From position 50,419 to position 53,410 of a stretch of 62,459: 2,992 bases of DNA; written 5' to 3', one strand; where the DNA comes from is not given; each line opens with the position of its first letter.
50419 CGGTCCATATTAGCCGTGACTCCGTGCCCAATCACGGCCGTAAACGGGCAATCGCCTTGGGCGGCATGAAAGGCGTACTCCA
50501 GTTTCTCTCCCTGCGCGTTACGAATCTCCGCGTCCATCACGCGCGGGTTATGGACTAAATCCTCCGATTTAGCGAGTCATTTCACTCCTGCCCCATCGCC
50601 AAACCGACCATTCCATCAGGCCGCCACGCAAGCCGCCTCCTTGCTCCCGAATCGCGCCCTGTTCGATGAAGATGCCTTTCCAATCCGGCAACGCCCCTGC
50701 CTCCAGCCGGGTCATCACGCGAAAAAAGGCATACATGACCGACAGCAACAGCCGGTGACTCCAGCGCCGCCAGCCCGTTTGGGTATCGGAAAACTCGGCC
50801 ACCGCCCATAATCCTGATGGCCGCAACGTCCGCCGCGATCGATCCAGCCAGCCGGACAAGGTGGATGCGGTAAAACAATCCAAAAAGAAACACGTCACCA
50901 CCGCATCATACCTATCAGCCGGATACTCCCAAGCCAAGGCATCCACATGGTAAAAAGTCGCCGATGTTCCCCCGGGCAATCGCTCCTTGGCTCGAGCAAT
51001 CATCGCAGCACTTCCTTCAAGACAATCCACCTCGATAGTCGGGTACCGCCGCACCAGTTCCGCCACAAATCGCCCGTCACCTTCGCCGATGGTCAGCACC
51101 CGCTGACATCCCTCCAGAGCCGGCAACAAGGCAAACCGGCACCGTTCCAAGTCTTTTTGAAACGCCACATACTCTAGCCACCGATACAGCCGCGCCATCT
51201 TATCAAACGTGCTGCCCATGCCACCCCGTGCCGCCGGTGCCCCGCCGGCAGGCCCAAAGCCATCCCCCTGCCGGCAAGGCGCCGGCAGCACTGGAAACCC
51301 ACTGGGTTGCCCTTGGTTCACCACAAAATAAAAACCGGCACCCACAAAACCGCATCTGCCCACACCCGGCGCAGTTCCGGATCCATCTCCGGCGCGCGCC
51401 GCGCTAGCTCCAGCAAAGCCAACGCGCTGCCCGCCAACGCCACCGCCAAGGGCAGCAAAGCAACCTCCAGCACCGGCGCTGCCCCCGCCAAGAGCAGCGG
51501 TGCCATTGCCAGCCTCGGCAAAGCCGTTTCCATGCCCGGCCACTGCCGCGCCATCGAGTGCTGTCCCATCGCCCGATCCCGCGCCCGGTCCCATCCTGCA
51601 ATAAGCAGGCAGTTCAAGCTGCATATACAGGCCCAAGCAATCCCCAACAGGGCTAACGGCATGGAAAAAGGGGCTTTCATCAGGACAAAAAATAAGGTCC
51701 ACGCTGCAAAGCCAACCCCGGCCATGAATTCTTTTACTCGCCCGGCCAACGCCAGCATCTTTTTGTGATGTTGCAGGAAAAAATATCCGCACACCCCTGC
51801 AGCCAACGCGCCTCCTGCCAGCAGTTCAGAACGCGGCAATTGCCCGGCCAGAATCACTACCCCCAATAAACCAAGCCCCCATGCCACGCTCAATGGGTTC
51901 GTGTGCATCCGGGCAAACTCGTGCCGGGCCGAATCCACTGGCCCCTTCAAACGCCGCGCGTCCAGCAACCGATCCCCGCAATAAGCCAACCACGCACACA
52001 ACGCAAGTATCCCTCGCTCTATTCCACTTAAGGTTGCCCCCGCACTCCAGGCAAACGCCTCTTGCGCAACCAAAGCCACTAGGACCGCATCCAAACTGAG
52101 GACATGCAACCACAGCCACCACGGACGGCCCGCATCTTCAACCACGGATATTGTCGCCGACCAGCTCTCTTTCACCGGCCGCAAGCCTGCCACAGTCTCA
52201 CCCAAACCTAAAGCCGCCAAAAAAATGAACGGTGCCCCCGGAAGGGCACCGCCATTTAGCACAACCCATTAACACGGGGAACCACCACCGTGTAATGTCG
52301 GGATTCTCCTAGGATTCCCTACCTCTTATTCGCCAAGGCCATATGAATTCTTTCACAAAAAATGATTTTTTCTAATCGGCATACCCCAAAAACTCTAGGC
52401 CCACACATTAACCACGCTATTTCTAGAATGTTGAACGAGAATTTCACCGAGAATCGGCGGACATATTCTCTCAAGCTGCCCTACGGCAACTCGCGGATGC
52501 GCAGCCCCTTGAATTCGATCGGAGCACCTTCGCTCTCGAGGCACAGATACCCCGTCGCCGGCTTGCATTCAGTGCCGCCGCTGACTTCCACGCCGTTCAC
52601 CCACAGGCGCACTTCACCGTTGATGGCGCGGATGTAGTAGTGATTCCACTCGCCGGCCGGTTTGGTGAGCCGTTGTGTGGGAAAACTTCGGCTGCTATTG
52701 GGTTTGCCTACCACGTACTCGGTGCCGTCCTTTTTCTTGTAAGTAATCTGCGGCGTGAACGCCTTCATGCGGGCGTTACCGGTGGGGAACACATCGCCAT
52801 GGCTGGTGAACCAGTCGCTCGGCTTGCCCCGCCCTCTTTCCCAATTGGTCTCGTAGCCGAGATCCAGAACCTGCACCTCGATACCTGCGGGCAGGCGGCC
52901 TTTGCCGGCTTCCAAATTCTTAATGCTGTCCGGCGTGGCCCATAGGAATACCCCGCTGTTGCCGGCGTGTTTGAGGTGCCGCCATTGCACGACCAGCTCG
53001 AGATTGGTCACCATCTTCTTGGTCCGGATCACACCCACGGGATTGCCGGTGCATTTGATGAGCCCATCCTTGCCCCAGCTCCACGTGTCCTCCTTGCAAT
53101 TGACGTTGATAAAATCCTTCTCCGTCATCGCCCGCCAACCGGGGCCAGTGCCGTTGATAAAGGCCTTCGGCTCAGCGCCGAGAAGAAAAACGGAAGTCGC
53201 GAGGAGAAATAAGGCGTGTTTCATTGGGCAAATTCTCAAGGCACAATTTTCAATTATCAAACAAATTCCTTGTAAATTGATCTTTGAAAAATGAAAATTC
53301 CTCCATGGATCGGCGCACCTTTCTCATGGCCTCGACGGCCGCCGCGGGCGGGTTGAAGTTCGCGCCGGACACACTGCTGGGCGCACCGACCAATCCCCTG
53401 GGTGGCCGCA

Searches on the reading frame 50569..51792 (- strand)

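Call 10: search_protein_families(library=pfam, proteins=[window:50569-51792:-], max_evalue=0.001)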
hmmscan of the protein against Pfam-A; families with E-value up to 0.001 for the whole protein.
window:50569-51792:- (407 aa): 6 families
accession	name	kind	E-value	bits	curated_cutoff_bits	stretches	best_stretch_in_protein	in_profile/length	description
PF13649.12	Methyltransf_25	-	1.9e-13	51.3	27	1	232-327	1-97/97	Methyltransferase domain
PF08242.18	Methyltransf_12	-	3.6e-10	40.9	30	1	233-328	1-97/98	Methyltransferase domain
PF08241.18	Methyltransf_11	-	4.1e-08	34.2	21.2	1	233-329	1-93/95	Methyltransferase domain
PF05891.18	Methyltransf_PK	-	1.5e-06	28.3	27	1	215-333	42-161/218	AdoMet dependent proline di-methyltransferase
PF13489.12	Methyltransf_23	-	0.00011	22.4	27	1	222-347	16-131/164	Methyltransferase domain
PF00891.24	Methyltransf_2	-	0.00054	19.8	22.3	1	225-335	59-168/210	O-methyltransferase domain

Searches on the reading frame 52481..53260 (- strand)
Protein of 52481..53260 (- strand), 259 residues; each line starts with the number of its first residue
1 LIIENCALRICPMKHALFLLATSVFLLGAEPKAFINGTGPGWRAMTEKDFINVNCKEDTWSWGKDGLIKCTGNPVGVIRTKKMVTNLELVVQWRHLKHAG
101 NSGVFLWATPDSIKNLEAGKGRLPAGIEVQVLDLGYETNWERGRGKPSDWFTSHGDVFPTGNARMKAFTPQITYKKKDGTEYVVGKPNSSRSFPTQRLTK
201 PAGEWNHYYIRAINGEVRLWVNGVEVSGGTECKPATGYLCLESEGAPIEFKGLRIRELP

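Call 10: search_protein_families(library=pfam, proteins=[window:52481-53260:-], max_evalue=0.001)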
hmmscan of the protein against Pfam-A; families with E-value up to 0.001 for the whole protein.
window:52481-53260:- (259 aa): 1 family
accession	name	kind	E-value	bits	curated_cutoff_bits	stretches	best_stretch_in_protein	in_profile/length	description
PF06439.18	3keto-disac_hyd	-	1.3e-27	97.5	26.8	1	39-256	11-187/187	3-keto-disaccharide hydrolase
